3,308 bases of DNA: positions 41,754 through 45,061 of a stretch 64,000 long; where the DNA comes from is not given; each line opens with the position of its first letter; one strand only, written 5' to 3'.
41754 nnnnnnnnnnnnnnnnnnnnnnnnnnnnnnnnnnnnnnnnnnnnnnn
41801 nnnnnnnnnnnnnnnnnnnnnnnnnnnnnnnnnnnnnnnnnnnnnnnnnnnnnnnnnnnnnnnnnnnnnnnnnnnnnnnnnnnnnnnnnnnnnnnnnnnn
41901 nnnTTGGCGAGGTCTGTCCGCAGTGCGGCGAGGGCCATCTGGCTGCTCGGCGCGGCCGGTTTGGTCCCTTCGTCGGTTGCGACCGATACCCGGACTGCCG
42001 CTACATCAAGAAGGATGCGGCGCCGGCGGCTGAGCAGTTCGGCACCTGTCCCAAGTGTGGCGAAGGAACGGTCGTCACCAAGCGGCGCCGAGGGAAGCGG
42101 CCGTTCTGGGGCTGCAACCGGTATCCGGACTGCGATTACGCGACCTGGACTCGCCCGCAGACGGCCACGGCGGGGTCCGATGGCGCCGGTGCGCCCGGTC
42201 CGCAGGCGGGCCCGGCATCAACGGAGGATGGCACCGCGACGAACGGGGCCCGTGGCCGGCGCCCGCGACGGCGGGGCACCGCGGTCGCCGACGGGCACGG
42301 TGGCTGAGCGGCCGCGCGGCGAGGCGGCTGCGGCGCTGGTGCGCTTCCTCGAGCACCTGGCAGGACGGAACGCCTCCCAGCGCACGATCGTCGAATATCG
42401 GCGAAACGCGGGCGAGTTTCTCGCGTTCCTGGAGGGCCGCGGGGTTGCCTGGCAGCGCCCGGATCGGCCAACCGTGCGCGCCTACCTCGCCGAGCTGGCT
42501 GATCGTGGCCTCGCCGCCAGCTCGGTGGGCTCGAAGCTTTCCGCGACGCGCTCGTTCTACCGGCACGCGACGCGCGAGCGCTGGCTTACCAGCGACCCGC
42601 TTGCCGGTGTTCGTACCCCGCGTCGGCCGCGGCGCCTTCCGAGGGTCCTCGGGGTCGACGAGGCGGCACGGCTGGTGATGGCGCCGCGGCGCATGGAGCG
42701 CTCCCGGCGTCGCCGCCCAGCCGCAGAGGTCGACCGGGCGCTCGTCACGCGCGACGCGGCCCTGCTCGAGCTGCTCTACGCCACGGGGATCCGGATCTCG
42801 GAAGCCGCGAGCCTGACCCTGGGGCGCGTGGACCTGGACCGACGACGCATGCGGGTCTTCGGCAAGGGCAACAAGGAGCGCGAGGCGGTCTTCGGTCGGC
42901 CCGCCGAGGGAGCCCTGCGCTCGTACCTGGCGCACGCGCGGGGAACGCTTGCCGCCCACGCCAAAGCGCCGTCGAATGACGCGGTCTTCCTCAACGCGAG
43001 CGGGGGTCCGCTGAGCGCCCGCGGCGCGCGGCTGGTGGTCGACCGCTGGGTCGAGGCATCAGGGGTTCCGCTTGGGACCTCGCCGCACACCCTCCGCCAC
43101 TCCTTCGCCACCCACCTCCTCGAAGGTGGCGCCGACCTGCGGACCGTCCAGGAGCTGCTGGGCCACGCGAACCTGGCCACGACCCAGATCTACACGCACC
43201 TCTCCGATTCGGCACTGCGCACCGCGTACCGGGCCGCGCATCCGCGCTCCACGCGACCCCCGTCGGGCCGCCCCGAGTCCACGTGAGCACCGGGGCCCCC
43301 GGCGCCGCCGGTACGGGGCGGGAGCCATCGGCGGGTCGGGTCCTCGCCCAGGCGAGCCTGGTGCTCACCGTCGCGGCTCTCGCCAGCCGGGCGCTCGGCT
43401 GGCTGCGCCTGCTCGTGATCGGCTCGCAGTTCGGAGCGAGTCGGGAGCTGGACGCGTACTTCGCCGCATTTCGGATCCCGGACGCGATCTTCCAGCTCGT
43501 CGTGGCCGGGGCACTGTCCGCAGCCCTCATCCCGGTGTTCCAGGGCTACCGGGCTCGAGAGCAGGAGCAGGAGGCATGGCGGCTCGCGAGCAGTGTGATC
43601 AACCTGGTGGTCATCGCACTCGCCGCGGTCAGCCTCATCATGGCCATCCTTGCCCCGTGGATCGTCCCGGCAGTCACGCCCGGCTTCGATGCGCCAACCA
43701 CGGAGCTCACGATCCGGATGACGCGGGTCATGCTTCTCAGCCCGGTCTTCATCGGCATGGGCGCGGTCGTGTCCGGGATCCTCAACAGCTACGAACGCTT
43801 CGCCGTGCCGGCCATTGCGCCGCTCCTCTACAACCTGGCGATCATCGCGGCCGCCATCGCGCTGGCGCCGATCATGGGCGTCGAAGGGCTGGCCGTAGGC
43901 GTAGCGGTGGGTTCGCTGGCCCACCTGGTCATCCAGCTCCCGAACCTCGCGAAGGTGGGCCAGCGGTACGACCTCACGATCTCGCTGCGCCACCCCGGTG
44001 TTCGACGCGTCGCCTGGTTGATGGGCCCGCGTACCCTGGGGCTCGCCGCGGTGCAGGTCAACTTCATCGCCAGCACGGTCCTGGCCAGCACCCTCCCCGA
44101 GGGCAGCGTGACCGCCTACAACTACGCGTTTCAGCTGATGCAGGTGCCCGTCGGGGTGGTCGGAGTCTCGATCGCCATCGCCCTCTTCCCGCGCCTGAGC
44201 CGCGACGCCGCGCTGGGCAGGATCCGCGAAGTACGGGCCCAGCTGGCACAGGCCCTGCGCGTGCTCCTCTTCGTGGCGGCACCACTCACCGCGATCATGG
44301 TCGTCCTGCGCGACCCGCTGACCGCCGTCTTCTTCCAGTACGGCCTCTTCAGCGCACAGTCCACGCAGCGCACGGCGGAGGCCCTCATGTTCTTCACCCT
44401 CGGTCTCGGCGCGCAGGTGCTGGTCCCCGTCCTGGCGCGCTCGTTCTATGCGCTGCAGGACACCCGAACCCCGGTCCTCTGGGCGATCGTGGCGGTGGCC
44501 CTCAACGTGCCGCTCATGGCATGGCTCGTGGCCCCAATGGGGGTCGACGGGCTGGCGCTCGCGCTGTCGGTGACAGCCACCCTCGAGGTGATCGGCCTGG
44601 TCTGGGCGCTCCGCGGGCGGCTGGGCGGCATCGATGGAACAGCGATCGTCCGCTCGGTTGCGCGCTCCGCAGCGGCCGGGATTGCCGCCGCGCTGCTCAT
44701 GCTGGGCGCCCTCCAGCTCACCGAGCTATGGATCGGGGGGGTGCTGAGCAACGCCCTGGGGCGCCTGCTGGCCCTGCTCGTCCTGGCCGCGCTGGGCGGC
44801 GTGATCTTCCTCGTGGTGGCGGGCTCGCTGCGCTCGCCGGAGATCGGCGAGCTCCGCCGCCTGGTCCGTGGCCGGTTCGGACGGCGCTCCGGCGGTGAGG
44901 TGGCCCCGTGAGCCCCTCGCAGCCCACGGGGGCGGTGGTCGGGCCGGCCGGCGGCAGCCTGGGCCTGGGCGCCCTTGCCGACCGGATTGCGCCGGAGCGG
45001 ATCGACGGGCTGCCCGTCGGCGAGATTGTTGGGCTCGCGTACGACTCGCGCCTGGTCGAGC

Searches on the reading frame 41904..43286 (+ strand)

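Call 28: search_protein_families(library=pfam, proteins=[window:41904-43286:+], max_evalue=0.001)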
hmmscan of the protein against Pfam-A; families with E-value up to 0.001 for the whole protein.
window:41904-43286:+ (460 aa): 3 families
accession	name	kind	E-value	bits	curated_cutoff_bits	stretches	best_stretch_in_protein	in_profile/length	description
PF00589.27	Phage_integrase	-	2.1e-43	148.5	27.1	1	279-435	19-170/172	Phage integrase family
PF02899.23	Phage_int_SAM_1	-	4.7e-17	62.5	22.3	1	146-225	2-82/83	Phage integrase, N-terminal SAM-like domain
PF13495.12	Phage_int_SAM_4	-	1.4e-08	35.4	27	1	147-227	4-83/85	Phage integrase, N-terminal SAM-like domain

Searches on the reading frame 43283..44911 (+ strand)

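Call 28: search_protein_families(library=pfam, proteins=[window:43283-44911:+], max_evalue=0.001)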
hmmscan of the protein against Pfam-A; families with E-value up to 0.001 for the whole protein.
window:43283-44911:+ (542 aa): 2 families
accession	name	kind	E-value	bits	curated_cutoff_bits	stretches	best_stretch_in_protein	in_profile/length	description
PF03023.19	MurJ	-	9.8e-101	338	27.4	1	48-484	3-441/451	Lipid II flippase MurJ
PF01554.23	MatE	-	1e-10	42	24.9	1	252-412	4-159/161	MatE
